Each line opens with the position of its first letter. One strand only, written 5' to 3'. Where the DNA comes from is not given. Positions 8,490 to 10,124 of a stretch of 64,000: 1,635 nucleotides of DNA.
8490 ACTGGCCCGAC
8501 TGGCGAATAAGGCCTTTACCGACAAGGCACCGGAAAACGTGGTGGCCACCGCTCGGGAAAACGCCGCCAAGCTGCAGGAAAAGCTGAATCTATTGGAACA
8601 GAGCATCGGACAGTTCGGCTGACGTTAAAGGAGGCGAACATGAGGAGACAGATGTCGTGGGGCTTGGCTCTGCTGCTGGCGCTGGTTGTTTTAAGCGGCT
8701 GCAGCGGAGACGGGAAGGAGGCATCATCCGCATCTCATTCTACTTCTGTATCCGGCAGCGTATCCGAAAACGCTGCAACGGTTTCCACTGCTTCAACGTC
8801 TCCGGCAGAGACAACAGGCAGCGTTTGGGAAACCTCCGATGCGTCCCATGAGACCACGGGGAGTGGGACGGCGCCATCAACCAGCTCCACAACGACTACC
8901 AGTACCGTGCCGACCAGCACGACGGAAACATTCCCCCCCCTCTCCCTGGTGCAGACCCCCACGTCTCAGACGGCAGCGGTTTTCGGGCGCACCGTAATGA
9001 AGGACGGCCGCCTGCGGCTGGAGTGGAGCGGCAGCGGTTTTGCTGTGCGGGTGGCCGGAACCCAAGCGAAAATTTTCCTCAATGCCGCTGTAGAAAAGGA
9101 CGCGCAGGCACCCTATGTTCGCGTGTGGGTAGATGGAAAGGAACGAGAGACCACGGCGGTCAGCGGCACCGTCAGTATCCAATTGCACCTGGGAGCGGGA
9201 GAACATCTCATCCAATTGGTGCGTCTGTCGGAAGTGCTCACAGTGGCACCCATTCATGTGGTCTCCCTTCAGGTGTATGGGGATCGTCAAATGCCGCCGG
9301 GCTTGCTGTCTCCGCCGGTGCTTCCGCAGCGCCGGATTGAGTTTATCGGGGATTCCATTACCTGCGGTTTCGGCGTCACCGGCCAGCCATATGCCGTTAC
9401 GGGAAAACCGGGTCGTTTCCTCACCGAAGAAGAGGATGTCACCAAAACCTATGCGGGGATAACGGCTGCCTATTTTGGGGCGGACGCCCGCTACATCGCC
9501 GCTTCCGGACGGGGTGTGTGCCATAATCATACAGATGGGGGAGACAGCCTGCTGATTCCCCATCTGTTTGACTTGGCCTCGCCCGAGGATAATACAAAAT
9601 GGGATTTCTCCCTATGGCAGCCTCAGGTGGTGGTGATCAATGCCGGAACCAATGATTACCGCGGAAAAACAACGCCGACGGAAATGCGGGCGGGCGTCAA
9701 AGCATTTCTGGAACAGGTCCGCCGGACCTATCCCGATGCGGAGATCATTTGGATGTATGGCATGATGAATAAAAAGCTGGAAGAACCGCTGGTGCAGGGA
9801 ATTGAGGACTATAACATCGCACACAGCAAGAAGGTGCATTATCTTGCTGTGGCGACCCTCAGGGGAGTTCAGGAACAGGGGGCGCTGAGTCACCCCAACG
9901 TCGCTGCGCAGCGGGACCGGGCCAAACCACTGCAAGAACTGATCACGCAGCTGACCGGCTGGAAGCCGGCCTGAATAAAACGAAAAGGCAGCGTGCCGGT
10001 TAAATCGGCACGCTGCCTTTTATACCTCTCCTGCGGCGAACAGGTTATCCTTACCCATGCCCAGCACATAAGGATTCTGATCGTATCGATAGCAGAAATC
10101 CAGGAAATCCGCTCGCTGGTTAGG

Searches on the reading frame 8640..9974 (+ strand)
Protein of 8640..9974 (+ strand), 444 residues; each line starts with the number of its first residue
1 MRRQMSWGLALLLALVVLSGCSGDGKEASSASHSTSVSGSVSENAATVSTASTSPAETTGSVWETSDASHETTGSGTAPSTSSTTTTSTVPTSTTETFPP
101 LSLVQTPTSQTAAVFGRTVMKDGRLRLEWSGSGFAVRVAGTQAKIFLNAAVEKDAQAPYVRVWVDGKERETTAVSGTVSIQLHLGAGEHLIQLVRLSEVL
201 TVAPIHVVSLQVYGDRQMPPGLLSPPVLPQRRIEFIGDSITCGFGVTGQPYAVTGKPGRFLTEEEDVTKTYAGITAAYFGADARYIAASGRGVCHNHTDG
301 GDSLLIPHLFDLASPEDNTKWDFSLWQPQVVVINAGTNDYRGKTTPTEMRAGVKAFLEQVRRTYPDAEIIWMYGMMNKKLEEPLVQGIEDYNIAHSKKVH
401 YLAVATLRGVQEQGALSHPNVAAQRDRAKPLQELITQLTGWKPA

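Call 78: find_encoding_contigs(protein=window:8640-9974:+, flank=10000, max_places=1)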
Protein window:8640-9974:+ (444 aa): 23 contigs read that carry it; 1 place shown.
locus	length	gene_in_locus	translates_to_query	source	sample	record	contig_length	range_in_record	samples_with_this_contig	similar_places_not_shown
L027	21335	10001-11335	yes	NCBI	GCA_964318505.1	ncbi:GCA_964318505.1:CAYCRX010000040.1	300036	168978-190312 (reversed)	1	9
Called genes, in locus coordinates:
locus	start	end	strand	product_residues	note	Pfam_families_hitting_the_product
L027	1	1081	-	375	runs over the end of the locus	PF00149:Metallophos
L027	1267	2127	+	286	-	PF02588:YitT_membrane, PF10035:DUF2179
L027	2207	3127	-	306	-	PF01458:SUFBD_core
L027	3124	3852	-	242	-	PF00005:ABC_tran, PF02463:SMC_N (faint), PF13304:AAA_21 (faint)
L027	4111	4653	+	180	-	PF01381:HTH_3, PF12844:HTH_19 (weak), PF13443:HTH_26 (faint), PF13560:HTH_31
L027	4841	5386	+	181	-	PF02870:Methyltransf_1N (weak), PF01035:DNA_binding_1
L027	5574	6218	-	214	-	-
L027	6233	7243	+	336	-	PF18152:DAHP_snth_FXD, PF00793:DAHP_synth_1, PF03102:NeuB (weak)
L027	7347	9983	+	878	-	PF00133:tRNA-synt_1, PF01406:tRNA-synt_1e (faint), PF09334:tRNA-synt_1g, PF13603:tRNA-synt_1_2, PF09334:tRNA-synt_1g, PF08264:Anticodon_1, PF10458:Val_tRNA-synt_C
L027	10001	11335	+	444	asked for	PF17996:CE2_N, PF00657:Lipase_GDSL, PF13472:Lipase_GDSL_2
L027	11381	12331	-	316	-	PF08241:Methyltransf_11, PF08242:Methyltransf_12, PF13649:Methyltransf_25, PF13847:Methyltransf_31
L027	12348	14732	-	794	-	PF04108:ATG17_like (faint), PF00488:MutS_V, PF20297:MSSS, PF01713:Smr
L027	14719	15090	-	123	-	PF01035:DNA_binding_1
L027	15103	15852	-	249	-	PF11967:RecO_N, PF02565:RecO_C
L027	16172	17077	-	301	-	PF00009:GTP_EFTU, PF00350:Dynamin_N (weak), PF01926:MMR_HSR1, PF02421:FeoB_N, PF03193:RsgA_GTPase (faint), PF04548:AIG1 (weak), PF07650:KH_2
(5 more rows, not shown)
